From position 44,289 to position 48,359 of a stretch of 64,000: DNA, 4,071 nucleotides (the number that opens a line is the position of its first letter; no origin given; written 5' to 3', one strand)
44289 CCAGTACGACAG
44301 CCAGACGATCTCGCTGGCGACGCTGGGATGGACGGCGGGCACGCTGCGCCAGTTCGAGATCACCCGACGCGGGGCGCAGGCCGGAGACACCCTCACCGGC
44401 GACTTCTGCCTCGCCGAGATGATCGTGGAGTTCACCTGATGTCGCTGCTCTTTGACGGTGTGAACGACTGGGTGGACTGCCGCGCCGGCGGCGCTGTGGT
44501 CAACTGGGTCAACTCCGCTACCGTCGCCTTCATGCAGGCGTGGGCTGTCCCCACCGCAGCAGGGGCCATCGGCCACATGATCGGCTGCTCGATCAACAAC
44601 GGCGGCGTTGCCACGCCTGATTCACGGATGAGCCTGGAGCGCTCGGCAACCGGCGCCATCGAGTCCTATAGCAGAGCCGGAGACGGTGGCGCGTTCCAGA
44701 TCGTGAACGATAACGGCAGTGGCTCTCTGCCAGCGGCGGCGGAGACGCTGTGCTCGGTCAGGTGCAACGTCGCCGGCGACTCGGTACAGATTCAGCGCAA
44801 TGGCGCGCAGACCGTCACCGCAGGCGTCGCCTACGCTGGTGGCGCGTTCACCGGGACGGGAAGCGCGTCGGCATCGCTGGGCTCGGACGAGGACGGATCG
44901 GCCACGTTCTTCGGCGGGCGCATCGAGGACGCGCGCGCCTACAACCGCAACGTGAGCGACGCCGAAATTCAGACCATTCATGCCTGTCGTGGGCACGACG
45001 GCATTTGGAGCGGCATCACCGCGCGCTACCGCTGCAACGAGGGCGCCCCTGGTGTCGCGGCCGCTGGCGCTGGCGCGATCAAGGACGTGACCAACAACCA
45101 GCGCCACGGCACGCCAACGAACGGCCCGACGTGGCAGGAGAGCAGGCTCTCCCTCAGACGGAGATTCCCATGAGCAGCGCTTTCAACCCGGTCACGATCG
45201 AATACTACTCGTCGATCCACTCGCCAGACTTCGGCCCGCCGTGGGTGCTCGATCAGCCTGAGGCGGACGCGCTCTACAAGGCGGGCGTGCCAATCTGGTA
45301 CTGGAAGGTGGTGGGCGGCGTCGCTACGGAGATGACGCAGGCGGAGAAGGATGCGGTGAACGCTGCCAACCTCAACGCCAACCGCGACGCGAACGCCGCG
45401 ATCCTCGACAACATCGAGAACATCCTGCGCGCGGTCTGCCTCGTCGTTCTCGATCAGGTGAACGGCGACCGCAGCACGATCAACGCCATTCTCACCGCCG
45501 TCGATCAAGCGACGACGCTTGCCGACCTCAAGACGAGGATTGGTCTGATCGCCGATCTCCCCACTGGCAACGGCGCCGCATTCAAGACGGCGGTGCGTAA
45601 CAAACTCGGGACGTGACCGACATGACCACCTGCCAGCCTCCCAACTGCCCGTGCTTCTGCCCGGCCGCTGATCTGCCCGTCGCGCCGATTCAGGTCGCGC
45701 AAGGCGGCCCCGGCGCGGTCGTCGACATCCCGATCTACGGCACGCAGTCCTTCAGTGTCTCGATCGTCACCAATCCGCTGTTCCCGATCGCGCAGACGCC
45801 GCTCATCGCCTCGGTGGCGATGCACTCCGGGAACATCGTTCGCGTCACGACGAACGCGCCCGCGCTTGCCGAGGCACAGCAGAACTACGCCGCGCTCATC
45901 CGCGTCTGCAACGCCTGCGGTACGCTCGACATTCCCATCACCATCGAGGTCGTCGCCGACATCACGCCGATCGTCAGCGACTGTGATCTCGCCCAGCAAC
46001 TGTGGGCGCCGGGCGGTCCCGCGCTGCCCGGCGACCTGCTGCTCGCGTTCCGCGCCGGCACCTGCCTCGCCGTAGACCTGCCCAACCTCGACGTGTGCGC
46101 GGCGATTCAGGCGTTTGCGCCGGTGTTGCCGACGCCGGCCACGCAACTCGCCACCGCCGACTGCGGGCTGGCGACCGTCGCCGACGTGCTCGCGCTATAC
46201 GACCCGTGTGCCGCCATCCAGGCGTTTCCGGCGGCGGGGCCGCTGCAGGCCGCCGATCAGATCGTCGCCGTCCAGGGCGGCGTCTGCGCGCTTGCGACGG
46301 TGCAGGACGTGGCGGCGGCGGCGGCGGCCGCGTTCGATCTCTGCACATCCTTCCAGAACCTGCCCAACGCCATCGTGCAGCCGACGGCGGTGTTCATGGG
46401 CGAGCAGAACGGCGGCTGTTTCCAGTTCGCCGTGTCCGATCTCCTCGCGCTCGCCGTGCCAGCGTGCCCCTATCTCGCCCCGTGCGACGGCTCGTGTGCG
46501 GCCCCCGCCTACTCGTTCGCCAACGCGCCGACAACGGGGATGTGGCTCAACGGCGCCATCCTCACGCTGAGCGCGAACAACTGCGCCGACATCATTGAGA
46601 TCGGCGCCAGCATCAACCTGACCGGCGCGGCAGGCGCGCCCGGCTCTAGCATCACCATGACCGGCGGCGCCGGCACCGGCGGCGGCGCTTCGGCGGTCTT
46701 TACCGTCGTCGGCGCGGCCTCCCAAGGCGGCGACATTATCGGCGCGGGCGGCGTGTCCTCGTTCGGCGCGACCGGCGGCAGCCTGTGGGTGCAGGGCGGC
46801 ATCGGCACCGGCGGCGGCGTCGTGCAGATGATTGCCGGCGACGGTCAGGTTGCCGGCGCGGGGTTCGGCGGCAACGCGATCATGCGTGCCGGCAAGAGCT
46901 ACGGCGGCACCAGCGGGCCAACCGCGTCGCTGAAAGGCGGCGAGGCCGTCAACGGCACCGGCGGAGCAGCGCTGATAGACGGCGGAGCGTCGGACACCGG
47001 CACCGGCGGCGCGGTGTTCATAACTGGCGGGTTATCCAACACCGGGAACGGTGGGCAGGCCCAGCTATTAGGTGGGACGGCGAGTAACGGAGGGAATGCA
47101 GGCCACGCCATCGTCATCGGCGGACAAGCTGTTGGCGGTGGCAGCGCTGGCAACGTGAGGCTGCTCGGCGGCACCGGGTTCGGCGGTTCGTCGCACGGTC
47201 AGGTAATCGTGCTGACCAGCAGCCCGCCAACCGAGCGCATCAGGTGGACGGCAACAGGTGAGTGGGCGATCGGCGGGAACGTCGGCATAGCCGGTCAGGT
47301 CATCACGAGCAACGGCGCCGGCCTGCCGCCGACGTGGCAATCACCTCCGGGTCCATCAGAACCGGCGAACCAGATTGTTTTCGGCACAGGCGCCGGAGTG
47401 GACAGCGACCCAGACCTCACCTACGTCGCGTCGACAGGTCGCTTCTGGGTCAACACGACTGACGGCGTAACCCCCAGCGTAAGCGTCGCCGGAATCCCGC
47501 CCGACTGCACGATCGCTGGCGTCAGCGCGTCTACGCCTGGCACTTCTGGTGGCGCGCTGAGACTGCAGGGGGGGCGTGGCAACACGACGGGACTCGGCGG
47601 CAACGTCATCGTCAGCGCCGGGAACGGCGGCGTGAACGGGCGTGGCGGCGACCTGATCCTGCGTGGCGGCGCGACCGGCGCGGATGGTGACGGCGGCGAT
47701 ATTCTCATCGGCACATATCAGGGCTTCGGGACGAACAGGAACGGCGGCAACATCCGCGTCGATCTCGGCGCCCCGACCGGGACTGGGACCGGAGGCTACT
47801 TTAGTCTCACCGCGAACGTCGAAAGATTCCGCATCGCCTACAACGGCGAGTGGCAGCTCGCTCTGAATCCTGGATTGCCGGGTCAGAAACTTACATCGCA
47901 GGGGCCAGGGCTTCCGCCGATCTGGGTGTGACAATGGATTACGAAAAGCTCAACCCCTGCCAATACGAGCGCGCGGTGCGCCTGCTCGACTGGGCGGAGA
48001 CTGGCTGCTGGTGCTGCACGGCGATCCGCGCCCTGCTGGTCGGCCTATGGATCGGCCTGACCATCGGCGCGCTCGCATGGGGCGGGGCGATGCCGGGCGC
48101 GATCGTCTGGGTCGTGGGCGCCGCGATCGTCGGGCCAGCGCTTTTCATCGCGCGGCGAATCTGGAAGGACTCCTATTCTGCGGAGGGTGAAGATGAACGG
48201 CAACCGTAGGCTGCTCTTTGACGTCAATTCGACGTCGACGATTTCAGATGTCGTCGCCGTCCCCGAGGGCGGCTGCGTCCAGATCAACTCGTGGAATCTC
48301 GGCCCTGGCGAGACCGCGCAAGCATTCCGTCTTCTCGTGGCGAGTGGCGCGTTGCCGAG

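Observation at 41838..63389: Outer virion proteins are Cys-rich while ejected proteins and scaffold are almost Cys-free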

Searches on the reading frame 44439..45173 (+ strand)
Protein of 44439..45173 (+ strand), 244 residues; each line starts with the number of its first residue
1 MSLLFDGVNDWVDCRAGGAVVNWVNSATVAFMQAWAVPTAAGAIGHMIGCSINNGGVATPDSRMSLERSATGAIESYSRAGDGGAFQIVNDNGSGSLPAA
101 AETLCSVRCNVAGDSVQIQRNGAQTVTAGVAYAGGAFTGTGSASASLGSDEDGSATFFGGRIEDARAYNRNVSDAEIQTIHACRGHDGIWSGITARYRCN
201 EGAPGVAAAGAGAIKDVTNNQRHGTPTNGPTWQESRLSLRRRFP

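Call 14: search_protein_families(library=pfam, max_evalue=0.01, proteins=[window:44439-45173:+])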
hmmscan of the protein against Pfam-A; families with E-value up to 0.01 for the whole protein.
window:44439-45173:+ (244 aa): 1 family
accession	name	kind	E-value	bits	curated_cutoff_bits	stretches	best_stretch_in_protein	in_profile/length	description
PF13385.13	Laminin_G_3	-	3.3e-07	31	27.6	1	33-178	22-151/151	Concanavalin A-like lectin/glucanases superfamily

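Call 62: search_protein_families(library=phrogs, max_evalue=0.001, proteins=[window:44439-45173:+])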
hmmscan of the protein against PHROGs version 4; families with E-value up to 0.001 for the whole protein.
window:44439-45173:+ (244 aa): 0 families

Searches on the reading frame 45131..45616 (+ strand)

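Call 14: search_protein_families(library=pfam, max_evalue=0.01, proteins=[window:45131-45616:+])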
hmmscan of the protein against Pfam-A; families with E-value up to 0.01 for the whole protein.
window:45131-45616:+ (161 aa): 1 family
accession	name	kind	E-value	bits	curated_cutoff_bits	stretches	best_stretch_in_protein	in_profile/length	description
PF19968.4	VMAP-M7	-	0.00012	22.7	27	1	56-134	71-146/160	vWA-MoxR associated protein middle region (VMAP-M) 7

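Call 62: search_protein_families(library=phrogs, max_evalue=0.001, proteins=[window:45131-45616:+])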
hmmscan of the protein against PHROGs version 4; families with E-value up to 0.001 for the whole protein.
window:45131-45616:+ (161 aa): 0 families

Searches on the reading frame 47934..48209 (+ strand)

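Call 101: search_protein_families(library=pfam, max_evalue=0.05, proteins=[window:47934-48209:+])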
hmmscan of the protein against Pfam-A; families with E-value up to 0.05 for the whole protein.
window:47934-48209:+ (91 aa): 1 family
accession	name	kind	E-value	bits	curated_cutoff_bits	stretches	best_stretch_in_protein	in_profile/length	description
PF00487.30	FA_desaturase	-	0.041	14.1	29.7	1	30-74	138-179/253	Fatty acid desaturase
